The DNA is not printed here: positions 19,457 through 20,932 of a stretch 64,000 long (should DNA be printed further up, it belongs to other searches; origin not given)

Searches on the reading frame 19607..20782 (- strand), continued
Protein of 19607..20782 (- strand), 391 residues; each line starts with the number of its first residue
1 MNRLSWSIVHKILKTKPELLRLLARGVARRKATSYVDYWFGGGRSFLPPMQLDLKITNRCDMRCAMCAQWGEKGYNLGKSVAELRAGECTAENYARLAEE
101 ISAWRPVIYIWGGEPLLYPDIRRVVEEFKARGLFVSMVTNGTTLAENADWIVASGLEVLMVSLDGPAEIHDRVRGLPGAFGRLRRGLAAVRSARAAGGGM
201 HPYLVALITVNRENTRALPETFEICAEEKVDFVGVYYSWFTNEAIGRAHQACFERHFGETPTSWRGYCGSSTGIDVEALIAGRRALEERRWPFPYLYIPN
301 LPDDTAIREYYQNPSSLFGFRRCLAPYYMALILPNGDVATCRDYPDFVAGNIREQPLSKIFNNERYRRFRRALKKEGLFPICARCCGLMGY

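Call 16: find_encoding_contigs(protein=P0001, flank=10000, max_places=3)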
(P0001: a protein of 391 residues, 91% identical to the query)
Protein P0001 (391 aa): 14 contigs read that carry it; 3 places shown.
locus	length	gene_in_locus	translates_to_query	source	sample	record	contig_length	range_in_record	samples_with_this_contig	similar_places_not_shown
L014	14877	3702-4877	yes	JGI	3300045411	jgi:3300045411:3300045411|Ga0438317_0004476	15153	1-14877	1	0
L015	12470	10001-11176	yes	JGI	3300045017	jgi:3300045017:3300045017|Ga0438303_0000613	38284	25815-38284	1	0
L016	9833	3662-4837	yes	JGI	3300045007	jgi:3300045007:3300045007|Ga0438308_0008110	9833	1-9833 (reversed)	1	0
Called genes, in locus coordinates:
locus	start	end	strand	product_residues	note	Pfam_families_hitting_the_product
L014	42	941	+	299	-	PF10546:P63C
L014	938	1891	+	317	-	PF01555:N6_N4_Mtase (weak)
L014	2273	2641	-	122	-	-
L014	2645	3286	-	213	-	PF13274:SocA_Panacea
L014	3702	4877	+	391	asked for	PF04055:Radical_SAM, PF13186:SPASM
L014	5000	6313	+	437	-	PF02310:B12-binding (weak), PF04055:Radical_SAM, PF13282:DUF4070 (weak)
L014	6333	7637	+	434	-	PF00109:ketoacyl-synt, PF02801:Ketoacyl-synt_C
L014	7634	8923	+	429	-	PF00109:ketoacyl-synt, PF02801:Ketoacyl-synt_C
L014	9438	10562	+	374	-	PF00583:Acetyltransf_1 (faint)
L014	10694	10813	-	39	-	-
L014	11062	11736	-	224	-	-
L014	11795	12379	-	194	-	-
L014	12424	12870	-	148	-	-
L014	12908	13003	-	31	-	-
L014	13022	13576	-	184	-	-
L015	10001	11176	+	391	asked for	PF04055:Radical_SAM, PF13186:SPASM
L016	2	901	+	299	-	PF10546:P63C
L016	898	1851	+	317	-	PF01555:N6_N4_Mtase (weak)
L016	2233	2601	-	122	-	-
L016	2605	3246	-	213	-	PF13274:SocA_Panacea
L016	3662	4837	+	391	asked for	PF04055:Radical_SAM, PF13186:SPASM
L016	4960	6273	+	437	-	PF02310:B12-binding (weak), PF04055:Radical_SAM, PF13282:DUF4070 (weak)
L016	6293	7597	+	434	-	PF00109:ketoacyl-synt, PF02801:Ketoacyl-synt_C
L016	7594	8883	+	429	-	PF00109:ketoacyl-synt, PF02801:Ketoacyl-synt_C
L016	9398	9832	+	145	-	?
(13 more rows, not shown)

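Call 17: search_protein_families(library=pfam, proteins=[L005:5217-6410:+, L010:9179-10303:+, L005:8526-9323:-, L005:9726-11213:+, L005:7825-8313:-], max_evalue=0.001)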
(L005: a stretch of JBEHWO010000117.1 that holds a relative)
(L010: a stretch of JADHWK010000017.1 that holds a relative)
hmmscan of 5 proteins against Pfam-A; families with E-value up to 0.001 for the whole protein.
L005:5217-6410:+ (397 aa): 2 families
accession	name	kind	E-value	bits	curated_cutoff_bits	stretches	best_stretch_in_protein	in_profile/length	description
PF13641.12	Glyco_tranf_2_3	-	9.3e-08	32.8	27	1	45-255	1-214/230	Glycosyltransferase like family 2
PF00535.33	Glycos_transf_2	-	1.6e-05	25.3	23.3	1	49-212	2-164/168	Glycosyl transferase family 2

L010:9179-10303:+ (374 aa): 6 families
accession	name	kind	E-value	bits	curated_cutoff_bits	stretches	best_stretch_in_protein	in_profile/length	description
PF00535.33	Glycos_transf_2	-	2.3e-25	89.9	23.3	1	46-217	1-167/168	Glycosyl transferase family 2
PF13641.12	Glyco_tranf_2_3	-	2.8e-13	50.9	27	1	45-275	3-228/230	Glycosyltransferase like family 2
PF13632.12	Glyco_trans_2_3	-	1.4e-11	45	27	1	174-320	43-180/198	Glycosyl transferase family group 2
PF10111.15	Glyco_tranf_2_2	-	1.6e-09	38.1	27.3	1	46-155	1-105/276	Glycosyltransferase like family 2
PF13506.12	Glyco_transf_21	-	8.4e-09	35.6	21.7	1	111-275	10-173/174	Glycosyl transferase family 21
PF03071.21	GNT-I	-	0.00092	18.6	25.4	0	35-97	85-147/434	GNT-I family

L005:8526-9323:- (265 aa): 1 family
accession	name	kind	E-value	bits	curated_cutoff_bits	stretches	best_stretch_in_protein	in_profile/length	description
PF00588.24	SpoU_methylase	-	4.3e-27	95.4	29.7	1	23-172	2-142/142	SpoU rRNA Methylase family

L005:9726-11213:+ (495 aa): 1 family
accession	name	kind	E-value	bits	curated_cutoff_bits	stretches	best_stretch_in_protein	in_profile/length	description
PF18979.5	DUF5715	-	8.6e-16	58.5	26.8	1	115-219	54-168/171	Family of unknown function (DUF5715)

L005:7825-8313:- (162 aa): 0 families

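Call 18: search_solved_structures(query=window:19607-20782:-, max_evalue=0.001, show_alignments=1)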
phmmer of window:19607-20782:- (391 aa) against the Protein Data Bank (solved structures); distinct sequences matched with E-value up to 0.001: 12.
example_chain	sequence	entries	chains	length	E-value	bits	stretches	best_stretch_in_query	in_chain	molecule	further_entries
7vob_C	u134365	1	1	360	9e-10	41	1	101-190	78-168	Cytosylglucuronate decarboxylase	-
7voc_C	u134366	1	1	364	9.2e-10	41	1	101-190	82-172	Cytosylglucuronate decarboxylase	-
6efn_A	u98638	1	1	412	1e-05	27.7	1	44-228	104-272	Sporulation killing factor maturation protein SkfB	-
7wzv_A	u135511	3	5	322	4.7e-05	25.5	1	49-161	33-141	4Fe-4S cluster-binding domain-containing protein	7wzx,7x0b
4m7t_A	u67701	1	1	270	5.4e-05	25.3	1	321-386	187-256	BtrN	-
4m7s_A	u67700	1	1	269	5.6e-05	25.2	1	321-386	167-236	BtrN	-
6c8v_A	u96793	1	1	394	8.7e-05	24.6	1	49-181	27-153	Coenzyme PQQ synthesis protein E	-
5wgg_A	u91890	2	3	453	0.00021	23.4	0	51-174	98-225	Radical SAM domain protein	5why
2yx0_A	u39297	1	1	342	0.00021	23.3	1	102-188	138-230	radical sam enzyme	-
8wm2_A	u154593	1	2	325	0.00027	23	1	59-166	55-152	Fe-S radical SAM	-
1tv7_A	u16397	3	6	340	0.00088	21.3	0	48-165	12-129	Molybdenum cofactor biosynthesis protein A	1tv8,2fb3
2fb2_A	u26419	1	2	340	0.00089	21.3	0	48-165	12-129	Molybdenum cofactor biosynthesis protein A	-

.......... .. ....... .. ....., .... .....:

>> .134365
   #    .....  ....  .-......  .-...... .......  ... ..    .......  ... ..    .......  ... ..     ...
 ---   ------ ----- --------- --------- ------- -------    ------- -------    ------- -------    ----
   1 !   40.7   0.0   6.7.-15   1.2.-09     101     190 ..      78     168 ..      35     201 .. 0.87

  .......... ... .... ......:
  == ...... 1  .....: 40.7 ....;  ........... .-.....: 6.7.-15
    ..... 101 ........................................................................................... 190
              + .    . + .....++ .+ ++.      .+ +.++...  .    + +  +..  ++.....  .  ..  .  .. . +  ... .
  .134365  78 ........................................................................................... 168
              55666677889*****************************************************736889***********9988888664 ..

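Call 22: find_related_loci(query=A1, collection=metagenome_contigs, flank=10000)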
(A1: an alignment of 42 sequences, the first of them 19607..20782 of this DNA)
Query A1 (391 aa) in metagenome_contigs; peptide patterns used: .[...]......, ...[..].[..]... (x = any residue, [..] = any of these).
600 stretches matched a pattern (row limit reached: there are more); 483 encode a relative of the query (tblastn E <= 1e-3); the best 80 are kept; 80 distinct loci.
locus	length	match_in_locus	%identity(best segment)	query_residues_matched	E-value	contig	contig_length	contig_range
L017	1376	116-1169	65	1-391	2e-164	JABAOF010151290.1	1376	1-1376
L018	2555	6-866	73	105-391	6e-154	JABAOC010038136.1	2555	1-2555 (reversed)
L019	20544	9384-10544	46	2-391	3e-118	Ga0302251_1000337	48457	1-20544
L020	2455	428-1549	44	17-391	5e-118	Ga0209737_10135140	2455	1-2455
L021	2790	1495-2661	44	1-391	3e-115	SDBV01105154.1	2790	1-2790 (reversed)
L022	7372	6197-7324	44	13-391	4e-111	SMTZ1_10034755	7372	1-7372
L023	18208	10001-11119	45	16-391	2e-110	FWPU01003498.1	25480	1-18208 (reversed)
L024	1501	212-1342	44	11-391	3e-117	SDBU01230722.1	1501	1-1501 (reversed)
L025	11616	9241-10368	44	13-391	1e-108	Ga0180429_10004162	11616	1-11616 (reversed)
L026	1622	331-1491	43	2-391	7e-116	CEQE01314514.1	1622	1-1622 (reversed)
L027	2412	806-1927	45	16-391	2e-112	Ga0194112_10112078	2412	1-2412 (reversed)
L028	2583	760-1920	42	2-391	5e-111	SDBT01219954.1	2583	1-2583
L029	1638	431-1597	39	2-391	4e-114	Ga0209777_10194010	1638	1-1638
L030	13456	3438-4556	46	17-391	3e-106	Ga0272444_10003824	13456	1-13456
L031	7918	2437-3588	42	6-391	8e-106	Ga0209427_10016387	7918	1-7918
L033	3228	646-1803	42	3-391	5e-107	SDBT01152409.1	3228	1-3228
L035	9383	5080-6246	41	3-391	5e-104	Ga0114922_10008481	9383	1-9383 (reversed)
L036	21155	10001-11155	42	2-390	5e-104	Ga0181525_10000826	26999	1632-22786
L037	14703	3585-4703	45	17-391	8e-104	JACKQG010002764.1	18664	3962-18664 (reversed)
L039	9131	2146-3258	43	17-390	6e-103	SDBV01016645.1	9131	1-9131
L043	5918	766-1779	46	51-391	2e-101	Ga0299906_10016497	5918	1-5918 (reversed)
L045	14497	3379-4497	43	17-391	3e-101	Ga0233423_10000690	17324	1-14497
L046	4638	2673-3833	40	2-391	8e-101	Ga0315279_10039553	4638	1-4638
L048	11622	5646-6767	39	17-391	5e-99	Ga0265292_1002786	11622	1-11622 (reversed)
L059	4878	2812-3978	39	1-391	9e-96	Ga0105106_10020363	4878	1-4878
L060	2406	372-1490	40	18-391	4e-99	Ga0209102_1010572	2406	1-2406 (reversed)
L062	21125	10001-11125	41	16-391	5e-95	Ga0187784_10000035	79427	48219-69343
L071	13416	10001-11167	39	1-391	2e-93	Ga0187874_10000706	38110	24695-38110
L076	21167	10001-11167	38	1-391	2e-92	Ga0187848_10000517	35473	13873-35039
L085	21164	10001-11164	38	1-391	3e-90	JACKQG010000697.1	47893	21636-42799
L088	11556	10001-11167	37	1-391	2e-89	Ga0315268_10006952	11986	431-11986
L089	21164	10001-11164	37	1-391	7e-88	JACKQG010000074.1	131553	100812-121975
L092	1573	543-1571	40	9-354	3e-91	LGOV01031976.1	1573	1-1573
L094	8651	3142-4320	39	19-391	8e-83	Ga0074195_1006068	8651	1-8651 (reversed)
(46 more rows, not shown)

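Call 26: search_protein_families(library=pfam, proteins=[L060:1598-2386:+, L062:12073-13038:+, L016:4960-6273:+, L076:9263-9814:-, L071:9043-9909:+, L018:1112-2065:+, L092:50-433:+, L027:2-706:+, L071:12094-12888:+], max_evalue=0.001)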
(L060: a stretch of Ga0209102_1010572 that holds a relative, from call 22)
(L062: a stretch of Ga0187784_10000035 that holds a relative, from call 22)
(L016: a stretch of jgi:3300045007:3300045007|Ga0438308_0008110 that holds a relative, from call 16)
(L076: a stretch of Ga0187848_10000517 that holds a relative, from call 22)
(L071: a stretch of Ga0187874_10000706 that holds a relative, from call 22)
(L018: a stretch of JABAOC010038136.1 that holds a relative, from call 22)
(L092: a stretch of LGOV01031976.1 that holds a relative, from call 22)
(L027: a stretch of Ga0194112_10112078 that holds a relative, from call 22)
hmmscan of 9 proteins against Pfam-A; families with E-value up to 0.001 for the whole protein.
L060:1598-2386:+ (262 aa): 4 families
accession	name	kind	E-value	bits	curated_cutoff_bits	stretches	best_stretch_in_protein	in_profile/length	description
PF00535.33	Glycos_transf_2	-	1.9e-19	70.7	23.3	1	10-111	2-107/168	Glycosyl transferase family 2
PF13641.12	Glyco_tranf_2_3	-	2.1e-12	48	27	1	8-123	3-127/230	Glycosyltransferase like family 2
PF10111.15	Glyco_tranf_2_2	-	3.3e-09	37.1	27.3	1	26-109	23-107/276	Glycosyltransferase like family 2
PF13704.12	Glyco_tranf_2_4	-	0.00013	22.8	27.5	1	15-95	1-83/98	Glycosyl transferase family 2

L062:12073-13038:+ (321 aa): 3 families
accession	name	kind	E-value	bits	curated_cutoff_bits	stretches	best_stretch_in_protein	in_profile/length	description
PF00005.33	ABC_tran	-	9.8e-29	101.1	25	1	28-169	2-135/137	ABC transporter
PF13304.12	AAA_21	-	1.3e-12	48.9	27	1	133-204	228-302/304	AAA domain, putative AbiEii toxin, Type IV TA system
PF13732.12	DrrA1-3_C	-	0.00012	23.2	27.4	1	226-312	3-81/81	ATP-binding protein DrrA1-3-like, C-terminal domain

L016:4960-6273:+ (437 aa): 4 families
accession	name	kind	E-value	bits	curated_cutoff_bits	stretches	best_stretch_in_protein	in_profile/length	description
PF04055.27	Radical_SAM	-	3.2e-14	53.9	29.5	1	159-318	1-166/166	Radical SAM superfamily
PF02310.24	B12-binding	-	1.7e-07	31.5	32.1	1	53-113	48-114/121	B12 binding domain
PF13282.11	DUF4070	-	5.8e-07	30.1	22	1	338-434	2-95/144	Domain of unknown function (DUF4070)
PF19864.5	Radical_SAM_N2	-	0.00084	19.3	29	0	65-124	69-126/151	Radical SAM proteins, N-terminal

L076:9263-9814:- (183 aa): 0 families

L071:9043-9909:+ (288 aa): 3 families
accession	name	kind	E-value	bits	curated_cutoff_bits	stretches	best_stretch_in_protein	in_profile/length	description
PF12679.13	ABC2_membrane_2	-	3.1e-17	63.2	27.2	1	73-286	72-282/283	ABC-2 family transporter protein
PF01061.29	ABC2_membrane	-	2e-06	27.9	26.9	1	21-217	2-190/211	ABC-2 type transporter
PF12730.13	ABC2_membrane_4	-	1.3e-05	25.7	27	1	36-197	11-177/179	ABC-2 family transporter protein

L018:1112-2065:+ (317 aa): 4 families
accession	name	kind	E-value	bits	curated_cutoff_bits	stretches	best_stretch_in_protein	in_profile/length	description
PF12146.15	Hydrolase_4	-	2.3e-24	86.5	27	1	94-280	54-227/239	Serine aminopeptidase, S33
PF00561.26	Abhydrolase_1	-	1.8e-21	77.4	25.8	1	1-265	3-220/245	alpha/beta hydrolase fold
PF12697.13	Abhydrolase_6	-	2.2e-15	58.4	26.3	1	1-268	1-189/217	Alpha/beta hydrolase family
PF00756.26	Esterase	-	5.2e-06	26.9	22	1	92-141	93-139/251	Putative esterase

L092:50-433:+ (127 aa): 3 families
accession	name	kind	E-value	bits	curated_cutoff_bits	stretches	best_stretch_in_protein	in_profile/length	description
PF12680.13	SnoaL_2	-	4.1e-11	43.8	27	1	14-114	1-102/102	SnoaL-like domain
PF13577.12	SnoaL_4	-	6.3e-08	33.1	24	1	6-69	5-70/126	SnoaL-like domain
PF14534.12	DUF4440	-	1.3e-05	26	25.2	1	10-86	1-78/107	Domain of unknown function (DUF4440)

L027:2-706:+ (234 aa): 0 families

L071:12094-12888:+ (264 aa): 1 family
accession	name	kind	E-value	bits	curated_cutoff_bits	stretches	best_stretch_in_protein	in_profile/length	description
PF09335.16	VTT_dom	-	5.4e-20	72.5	33.9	1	86-213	1-122/123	VTT domain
